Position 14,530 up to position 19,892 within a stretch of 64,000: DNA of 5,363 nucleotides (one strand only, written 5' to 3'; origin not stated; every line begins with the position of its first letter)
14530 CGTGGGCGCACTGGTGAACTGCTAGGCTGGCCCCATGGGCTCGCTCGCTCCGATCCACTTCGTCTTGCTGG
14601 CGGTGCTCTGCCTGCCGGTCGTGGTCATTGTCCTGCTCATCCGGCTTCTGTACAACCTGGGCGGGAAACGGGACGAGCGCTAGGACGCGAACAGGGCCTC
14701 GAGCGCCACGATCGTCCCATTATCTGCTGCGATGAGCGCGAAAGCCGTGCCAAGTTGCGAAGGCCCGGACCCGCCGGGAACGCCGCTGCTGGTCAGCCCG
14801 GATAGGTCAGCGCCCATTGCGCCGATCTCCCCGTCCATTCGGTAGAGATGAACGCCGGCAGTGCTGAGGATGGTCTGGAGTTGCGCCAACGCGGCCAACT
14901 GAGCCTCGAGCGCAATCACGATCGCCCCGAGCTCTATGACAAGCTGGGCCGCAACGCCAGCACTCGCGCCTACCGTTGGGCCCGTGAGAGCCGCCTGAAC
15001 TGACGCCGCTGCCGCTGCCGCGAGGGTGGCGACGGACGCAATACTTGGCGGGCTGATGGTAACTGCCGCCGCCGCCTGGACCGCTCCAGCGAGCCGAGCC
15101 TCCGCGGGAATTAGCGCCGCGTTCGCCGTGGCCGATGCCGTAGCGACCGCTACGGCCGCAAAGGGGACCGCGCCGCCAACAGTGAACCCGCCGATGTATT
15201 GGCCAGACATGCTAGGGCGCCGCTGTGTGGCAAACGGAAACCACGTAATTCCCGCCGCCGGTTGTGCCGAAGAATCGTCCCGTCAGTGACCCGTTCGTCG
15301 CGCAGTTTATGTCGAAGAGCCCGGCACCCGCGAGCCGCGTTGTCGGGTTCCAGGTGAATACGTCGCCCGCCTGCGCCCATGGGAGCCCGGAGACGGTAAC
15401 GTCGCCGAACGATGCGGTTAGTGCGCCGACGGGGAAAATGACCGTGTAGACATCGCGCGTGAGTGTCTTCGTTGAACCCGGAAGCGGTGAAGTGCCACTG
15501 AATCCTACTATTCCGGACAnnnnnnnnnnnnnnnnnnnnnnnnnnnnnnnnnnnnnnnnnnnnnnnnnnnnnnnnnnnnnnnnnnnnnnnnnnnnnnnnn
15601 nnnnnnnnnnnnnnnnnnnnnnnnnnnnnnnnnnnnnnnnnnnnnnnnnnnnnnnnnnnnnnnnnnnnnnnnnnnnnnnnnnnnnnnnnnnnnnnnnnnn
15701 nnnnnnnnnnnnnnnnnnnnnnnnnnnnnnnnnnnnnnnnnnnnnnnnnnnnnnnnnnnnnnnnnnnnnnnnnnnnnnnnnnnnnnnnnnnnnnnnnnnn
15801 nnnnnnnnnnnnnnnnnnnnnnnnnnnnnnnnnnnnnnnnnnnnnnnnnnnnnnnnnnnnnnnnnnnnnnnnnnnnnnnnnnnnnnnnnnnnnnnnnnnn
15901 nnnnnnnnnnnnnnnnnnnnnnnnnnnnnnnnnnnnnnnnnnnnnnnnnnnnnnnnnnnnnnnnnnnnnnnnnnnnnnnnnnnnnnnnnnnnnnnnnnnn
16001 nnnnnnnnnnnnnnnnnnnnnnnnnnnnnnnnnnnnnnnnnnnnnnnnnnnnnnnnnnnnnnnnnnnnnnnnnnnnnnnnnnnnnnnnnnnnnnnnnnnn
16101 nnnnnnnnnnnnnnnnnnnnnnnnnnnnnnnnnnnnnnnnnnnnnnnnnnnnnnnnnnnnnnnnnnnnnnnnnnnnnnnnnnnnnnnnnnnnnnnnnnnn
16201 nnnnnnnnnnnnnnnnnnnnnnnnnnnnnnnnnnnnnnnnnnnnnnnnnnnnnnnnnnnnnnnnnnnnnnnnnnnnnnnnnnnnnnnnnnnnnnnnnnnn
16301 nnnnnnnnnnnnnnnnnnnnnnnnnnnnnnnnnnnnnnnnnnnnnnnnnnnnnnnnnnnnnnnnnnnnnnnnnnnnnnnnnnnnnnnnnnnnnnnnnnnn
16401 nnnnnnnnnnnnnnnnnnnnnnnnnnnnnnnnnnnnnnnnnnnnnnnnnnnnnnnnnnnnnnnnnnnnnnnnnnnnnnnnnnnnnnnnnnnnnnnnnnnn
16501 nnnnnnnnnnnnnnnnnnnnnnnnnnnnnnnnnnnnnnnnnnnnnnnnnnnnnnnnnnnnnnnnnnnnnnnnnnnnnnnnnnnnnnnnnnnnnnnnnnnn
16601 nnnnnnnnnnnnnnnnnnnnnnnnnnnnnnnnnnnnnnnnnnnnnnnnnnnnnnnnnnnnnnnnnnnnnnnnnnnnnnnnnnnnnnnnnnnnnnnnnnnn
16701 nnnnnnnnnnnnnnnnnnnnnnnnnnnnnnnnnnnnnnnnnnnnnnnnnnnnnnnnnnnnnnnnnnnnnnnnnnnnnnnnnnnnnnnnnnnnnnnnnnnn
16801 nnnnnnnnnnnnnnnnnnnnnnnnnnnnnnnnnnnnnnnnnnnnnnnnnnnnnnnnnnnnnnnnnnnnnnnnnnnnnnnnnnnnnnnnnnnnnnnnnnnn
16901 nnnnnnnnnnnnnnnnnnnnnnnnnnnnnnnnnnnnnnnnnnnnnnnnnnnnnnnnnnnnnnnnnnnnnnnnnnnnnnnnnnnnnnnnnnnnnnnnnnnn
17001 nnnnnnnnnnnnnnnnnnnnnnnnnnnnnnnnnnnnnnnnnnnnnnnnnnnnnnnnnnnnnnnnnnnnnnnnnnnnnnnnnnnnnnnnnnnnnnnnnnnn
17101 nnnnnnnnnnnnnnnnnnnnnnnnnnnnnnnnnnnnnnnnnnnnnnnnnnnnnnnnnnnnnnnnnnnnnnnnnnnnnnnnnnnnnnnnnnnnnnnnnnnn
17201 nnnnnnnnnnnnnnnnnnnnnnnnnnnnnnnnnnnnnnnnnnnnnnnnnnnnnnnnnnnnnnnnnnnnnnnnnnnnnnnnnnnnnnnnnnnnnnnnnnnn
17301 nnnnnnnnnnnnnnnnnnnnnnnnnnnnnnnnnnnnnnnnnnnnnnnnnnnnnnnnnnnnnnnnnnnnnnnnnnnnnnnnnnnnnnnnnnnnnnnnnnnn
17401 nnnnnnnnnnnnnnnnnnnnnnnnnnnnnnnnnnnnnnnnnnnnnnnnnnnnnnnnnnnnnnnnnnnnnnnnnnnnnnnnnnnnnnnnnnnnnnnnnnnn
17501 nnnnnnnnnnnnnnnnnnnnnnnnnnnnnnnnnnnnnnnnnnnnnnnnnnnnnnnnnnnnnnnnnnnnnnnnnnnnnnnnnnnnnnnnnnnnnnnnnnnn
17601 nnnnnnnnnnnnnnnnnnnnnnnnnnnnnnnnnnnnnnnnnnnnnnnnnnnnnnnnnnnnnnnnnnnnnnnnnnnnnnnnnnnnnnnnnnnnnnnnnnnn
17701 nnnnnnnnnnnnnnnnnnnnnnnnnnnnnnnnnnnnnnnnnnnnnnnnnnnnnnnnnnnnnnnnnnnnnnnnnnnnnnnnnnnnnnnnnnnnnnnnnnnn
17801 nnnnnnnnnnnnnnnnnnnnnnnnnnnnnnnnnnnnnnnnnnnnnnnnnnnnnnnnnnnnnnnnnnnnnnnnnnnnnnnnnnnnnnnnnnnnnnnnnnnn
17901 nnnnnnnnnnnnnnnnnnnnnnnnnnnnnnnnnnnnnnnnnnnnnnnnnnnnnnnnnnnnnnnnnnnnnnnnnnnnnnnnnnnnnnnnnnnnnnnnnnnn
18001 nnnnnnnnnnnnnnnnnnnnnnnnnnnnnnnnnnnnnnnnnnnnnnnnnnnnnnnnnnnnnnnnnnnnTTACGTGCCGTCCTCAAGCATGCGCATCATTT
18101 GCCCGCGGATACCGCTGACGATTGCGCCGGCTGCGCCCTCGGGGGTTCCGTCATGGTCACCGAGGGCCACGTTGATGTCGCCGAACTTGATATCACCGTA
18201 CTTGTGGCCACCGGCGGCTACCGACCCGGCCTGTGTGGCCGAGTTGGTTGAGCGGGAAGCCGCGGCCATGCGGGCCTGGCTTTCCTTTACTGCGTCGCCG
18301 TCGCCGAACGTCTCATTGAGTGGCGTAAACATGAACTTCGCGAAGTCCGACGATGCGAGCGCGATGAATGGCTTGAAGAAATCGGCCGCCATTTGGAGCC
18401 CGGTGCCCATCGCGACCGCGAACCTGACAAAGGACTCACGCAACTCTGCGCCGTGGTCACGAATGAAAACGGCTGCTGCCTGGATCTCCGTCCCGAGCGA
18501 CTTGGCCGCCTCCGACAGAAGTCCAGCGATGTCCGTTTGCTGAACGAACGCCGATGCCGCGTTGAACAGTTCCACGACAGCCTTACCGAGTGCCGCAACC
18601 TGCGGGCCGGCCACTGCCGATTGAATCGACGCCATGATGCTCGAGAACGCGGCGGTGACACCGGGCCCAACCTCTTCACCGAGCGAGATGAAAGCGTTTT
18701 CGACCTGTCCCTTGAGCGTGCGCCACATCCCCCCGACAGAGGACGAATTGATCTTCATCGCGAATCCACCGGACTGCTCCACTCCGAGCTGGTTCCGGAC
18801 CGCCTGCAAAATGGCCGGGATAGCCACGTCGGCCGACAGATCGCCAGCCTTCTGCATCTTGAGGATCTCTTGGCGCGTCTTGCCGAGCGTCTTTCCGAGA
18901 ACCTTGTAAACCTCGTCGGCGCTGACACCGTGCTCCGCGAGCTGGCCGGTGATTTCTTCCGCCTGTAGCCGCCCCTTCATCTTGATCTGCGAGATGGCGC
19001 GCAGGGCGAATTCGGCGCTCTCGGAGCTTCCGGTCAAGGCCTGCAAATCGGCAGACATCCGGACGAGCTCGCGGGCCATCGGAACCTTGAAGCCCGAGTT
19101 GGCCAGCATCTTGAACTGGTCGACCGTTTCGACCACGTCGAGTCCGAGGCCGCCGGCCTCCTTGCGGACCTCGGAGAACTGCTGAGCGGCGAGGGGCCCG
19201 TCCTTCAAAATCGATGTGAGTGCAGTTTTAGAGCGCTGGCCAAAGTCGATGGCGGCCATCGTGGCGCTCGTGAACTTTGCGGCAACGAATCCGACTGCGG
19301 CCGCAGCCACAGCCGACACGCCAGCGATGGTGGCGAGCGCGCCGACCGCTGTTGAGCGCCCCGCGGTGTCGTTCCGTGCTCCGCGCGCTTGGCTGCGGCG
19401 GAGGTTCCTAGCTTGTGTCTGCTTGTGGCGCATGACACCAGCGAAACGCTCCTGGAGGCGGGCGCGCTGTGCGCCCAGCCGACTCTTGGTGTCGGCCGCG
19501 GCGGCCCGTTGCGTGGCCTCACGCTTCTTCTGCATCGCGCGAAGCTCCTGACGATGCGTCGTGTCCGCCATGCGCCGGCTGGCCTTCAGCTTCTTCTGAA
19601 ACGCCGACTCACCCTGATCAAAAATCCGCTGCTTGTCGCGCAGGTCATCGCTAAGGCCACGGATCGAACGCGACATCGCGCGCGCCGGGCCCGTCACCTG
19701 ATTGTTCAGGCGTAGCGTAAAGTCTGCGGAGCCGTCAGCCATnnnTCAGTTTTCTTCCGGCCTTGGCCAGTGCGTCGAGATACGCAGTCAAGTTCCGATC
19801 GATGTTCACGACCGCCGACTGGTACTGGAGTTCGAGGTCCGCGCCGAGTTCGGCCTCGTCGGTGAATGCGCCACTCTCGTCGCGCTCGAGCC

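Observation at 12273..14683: Opposite-strand moron block inside the baseplate/tail operon encoding a His-rich lipoprotein and other exported proteins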

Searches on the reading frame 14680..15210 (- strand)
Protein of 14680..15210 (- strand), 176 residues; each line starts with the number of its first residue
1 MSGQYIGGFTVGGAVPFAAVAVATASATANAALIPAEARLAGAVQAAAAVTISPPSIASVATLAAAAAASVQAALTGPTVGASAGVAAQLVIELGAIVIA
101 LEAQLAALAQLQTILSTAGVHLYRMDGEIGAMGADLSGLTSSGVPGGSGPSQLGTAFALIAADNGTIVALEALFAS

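Call 7: search_protein_families(library=pfam, proteins=[window:14680-15210:-], max_evalue=0.01)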
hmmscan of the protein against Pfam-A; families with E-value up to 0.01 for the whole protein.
window:14680-15210:- (176 aa): 0 families

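Call 48: search_protein_families(library=ncbifam, proteins=[window:14680-15210:-], max_evalue=1)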
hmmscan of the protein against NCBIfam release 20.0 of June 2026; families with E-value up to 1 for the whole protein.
window:14680-15210:- (176 aa): 0 families

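Call 56: search_protein_families(library=phrogs, proteins=[window:14680-15210:-], max_evalue=0.01)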
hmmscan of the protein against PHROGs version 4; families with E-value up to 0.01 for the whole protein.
window:14680-15210:- (176 aa): 0 families

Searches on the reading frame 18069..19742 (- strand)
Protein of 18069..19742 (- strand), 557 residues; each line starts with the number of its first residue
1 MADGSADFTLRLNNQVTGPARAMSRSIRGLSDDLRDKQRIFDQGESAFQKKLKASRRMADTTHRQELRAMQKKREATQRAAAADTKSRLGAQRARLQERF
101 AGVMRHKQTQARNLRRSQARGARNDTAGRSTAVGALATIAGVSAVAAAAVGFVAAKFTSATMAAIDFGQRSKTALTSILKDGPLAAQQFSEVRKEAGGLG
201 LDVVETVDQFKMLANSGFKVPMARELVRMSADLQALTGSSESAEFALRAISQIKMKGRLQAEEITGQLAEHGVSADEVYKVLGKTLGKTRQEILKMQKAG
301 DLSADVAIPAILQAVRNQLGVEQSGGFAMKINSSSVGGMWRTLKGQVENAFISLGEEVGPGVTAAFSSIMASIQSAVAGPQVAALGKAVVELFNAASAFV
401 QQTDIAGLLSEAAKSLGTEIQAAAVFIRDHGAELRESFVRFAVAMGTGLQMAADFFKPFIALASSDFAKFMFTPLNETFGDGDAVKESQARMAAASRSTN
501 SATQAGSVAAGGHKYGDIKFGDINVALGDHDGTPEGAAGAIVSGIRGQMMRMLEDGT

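Call 7: search_protein_families(library=pfam, proteins=[window:18069-19742:-], max_evalue=0.01)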
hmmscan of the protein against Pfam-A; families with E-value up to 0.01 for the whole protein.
window:18069-19742:- (557 aa): 1 family
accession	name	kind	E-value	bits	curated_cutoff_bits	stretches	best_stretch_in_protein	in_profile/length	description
PF20155.4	TMP_3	-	1.4e-10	41.6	41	1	167-350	9-186/192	Tape measure protein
